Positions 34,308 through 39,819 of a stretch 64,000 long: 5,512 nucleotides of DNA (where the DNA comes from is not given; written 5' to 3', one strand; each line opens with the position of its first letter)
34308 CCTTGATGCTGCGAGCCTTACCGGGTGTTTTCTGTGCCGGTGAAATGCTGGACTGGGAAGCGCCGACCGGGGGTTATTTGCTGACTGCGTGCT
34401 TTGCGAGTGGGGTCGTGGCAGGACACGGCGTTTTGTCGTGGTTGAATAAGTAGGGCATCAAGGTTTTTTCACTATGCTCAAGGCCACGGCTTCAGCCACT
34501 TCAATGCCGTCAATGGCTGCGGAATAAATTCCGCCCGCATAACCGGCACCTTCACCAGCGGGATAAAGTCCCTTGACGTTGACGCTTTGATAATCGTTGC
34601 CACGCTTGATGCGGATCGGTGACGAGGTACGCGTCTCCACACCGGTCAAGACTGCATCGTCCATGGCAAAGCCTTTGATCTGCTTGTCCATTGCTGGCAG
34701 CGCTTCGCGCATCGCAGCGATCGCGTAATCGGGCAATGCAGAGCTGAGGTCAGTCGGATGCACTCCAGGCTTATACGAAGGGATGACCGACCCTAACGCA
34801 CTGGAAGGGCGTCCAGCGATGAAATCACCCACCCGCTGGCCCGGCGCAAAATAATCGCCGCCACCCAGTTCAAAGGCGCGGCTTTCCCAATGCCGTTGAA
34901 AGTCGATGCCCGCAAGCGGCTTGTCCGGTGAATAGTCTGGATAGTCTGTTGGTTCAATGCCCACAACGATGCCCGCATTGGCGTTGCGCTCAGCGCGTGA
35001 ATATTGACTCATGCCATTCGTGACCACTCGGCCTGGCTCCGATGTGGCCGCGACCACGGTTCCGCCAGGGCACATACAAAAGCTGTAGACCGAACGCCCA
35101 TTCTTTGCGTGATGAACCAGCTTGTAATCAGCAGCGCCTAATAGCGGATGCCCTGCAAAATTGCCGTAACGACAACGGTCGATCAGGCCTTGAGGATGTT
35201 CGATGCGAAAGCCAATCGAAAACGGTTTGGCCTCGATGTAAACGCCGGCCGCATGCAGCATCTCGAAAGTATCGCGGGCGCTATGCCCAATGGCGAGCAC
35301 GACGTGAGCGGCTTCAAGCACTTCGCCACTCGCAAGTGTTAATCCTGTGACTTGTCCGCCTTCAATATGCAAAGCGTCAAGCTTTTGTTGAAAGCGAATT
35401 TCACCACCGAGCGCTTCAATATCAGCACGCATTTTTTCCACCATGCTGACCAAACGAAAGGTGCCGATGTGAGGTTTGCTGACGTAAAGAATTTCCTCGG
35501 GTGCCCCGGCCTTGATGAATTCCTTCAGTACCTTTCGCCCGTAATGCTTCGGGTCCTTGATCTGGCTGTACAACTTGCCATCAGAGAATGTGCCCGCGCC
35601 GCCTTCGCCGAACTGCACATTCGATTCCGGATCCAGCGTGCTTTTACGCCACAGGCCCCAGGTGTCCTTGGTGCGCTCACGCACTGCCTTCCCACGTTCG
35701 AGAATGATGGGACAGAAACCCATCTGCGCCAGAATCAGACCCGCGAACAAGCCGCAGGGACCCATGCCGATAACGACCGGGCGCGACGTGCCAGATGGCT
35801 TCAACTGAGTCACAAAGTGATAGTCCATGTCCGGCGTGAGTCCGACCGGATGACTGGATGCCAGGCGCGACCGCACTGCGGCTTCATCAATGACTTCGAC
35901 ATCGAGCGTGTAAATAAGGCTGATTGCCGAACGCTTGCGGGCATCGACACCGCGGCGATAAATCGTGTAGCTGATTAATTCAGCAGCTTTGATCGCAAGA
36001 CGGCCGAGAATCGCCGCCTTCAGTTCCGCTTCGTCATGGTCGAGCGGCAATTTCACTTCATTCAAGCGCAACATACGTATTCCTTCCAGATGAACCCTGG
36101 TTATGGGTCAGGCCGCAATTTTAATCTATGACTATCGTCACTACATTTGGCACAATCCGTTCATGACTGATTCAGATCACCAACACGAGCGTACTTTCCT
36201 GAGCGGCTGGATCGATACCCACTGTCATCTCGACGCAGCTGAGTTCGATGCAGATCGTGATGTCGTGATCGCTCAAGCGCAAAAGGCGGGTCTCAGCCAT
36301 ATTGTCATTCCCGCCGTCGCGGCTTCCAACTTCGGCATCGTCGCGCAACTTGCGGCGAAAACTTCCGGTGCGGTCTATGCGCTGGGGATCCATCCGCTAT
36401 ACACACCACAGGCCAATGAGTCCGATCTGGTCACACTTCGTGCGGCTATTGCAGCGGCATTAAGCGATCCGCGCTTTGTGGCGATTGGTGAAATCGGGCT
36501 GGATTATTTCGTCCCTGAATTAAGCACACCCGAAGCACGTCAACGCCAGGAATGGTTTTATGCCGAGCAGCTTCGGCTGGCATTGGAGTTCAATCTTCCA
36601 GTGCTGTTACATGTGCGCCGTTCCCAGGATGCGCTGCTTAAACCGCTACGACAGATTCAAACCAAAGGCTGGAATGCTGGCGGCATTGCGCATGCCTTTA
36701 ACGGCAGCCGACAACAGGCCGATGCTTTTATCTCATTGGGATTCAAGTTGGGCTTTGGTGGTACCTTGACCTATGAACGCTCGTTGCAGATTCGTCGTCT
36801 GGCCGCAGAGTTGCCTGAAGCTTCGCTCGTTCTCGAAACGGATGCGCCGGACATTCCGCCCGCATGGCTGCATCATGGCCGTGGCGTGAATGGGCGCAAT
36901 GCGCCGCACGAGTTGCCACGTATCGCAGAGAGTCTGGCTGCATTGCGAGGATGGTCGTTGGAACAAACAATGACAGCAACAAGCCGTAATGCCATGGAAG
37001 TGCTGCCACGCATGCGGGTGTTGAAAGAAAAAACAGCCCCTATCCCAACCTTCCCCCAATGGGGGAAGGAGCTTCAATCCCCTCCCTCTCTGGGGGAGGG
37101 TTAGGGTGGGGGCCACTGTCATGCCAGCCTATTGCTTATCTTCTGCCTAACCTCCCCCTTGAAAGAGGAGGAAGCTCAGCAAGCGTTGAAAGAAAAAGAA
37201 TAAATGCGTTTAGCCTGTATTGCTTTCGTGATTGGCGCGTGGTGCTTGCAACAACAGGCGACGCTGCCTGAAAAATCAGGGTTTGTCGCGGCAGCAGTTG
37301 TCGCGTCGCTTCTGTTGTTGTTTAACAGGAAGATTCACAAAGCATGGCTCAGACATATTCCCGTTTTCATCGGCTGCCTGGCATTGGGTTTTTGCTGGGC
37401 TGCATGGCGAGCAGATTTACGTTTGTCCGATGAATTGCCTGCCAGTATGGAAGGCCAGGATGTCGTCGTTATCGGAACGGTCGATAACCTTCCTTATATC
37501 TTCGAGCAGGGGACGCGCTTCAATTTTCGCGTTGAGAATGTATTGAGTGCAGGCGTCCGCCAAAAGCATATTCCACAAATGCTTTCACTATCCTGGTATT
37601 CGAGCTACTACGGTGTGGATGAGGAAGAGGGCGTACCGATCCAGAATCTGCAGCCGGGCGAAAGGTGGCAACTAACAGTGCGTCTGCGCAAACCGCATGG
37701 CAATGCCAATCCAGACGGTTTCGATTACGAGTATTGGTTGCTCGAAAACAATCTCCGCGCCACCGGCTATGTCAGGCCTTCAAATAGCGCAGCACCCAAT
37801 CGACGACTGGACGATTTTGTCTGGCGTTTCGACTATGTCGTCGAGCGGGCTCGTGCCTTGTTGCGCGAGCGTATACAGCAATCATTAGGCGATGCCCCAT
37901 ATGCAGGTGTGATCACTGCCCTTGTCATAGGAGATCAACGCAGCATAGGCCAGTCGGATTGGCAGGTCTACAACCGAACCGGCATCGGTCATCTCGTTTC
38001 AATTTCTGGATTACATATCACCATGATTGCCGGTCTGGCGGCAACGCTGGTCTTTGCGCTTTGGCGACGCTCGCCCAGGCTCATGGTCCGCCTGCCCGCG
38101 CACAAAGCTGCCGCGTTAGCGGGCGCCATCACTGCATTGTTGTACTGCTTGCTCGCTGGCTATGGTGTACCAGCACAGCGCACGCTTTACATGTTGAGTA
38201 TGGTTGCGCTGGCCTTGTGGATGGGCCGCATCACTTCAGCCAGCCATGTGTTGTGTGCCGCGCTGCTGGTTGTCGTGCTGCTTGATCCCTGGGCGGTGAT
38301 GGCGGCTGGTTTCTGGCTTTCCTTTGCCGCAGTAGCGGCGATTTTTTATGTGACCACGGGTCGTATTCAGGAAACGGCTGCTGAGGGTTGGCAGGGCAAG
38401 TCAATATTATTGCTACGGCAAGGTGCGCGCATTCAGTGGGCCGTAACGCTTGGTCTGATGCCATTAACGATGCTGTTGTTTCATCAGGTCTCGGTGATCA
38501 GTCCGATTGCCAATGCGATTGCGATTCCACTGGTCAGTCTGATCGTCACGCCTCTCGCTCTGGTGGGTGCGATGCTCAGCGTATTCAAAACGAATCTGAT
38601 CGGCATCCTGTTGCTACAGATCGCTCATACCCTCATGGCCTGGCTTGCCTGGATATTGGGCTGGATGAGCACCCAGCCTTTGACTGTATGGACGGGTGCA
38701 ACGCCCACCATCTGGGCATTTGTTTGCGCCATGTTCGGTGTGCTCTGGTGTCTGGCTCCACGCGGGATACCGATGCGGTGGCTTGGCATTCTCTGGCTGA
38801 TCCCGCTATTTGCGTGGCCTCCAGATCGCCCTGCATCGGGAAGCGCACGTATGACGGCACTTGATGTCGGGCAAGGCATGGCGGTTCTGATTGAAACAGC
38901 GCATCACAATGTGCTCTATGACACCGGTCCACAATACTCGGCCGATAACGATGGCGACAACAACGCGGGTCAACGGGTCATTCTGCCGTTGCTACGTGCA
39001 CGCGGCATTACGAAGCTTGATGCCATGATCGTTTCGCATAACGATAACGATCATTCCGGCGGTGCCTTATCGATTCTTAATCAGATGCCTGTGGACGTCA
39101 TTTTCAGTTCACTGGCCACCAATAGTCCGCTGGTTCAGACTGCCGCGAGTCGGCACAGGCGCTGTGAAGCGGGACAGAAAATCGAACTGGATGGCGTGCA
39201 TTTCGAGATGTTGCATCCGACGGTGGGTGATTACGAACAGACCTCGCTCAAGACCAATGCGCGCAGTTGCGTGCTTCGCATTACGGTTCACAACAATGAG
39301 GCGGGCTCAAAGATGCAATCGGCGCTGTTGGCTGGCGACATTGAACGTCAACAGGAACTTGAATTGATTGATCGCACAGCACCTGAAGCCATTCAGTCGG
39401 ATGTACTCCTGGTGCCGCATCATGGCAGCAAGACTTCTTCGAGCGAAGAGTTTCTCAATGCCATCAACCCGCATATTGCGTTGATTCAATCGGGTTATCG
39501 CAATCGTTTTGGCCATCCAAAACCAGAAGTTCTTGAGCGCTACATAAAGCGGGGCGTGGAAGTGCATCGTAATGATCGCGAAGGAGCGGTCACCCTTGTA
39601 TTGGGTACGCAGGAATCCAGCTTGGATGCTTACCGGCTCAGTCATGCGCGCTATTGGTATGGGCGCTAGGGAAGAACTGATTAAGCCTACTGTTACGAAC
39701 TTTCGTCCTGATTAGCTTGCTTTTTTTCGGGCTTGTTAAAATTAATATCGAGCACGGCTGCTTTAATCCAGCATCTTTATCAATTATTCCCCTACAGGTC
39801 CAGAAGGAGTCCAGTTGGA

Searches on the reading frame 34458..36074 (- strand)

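Call 98: search_protein_families(library=pfam, proteins=[window:34458-36074:-], max_evalue=0.00001)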
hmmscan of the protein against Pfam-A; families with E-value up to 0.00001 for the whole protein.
window:34458-36074:- (538 aa): 2 families
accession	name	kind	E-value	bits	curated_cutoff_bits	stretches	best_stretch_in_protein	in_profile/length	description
PF21688.3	FAD-depend_C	-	2.4e-81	273.1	27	1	284-483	1-197/197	FAD-dependent protein, C-terminal domain-like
PF01266.30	DAO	-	2.6e-08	34.2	27.9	0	206-273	146-213/353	FAD dependent oxidoreductase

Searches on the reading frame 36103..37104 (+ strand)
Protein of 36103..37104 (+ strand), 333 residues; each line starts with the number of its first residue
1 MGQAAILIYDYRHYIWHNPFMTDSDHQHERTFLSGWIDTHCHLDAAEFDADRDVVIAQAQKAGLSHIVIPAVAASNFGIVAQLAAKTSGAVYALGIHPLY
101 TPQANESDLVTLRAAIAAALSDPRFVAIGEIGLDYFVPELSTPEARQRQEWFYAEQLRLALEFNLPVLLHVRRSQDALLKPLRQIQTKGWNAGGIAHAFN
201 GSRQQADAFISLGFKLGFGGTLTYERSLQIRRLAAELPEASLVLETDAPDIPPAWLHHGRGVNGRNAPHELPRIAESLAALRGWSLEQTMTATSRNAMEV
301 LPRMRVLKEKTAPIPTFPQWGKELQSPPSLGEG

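Call 98: search_protein_families(library=pfam, proteins=[window:36103-37104:+], max_evalue=0.00001)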
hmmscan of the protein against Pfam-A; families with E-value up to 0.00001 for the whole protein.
window:36103-37104:+ (333 aa): 1 family
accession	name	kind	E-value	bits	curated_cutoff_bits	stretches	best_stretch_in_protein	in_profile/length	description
PF01026.27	TatD_DNase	-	1.1e-58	199.1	27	1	37-300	1-251/253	TatD related DNase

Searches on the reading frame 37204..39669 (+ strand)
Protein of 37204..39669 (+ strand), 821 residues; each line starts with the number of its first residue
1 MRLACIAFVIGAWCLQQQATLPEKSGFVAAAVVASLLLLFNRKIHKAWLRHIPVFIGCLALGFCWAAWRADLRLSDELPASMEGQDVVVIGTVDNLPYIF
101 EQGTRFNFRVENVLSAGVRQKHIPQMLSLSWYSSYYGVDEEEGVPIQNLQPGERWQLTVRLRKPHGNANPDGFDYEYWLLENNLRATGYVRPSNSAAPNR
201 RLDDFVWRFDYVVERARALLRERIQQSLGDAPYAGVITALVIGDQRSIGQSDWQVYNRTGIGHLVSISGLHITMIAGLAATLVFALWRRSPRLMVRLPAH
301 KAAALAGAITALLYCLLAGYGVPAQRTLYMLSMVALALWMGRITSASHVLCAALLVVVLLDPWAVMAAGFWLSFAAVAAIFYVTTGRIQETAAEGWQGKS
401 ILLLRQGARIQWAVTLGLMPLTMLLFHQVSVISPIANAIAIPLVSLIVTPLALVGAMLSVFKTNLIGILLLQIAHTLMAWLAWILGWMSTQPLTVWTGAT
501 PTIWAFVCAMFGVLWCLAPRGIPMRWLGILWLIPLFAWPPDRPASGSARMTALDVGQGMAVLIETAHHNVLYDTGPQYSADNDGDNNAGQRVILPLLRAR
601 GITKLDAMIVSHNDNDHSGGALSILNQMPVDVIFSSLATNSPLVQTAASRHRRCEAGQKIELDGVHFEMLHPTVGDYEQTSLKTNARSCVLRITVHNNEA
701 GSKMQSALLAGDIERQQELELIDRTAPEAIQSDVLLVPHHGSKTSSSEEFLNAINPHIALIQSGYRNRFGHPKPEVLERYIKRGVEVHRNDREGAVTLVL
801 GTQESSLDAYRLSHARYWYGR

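Call 98: search_protein_families(library=pfam, proteins=[window:37204-39669:+], max_evalue=0.00001)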
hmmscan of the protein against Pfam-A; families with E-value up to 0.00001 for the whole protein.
window:37204-39669:+ (821 aa): 3 families
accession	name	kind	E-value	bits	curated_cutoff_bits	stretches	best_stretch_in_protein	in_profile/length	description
PF03772.21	Competence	-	6.9e-63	213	23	1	240-518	1-265/270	Competence protein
PF13567.11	DUF4131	-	2.5e-35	122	31.6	1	27-193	9-162/165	Domain of unknown function (DUF4131)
PF00753.33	Lactamase_B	-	1.7e-11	44.8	22.7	1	554-627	2-66/196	Metallo-beta-lactamase superfamily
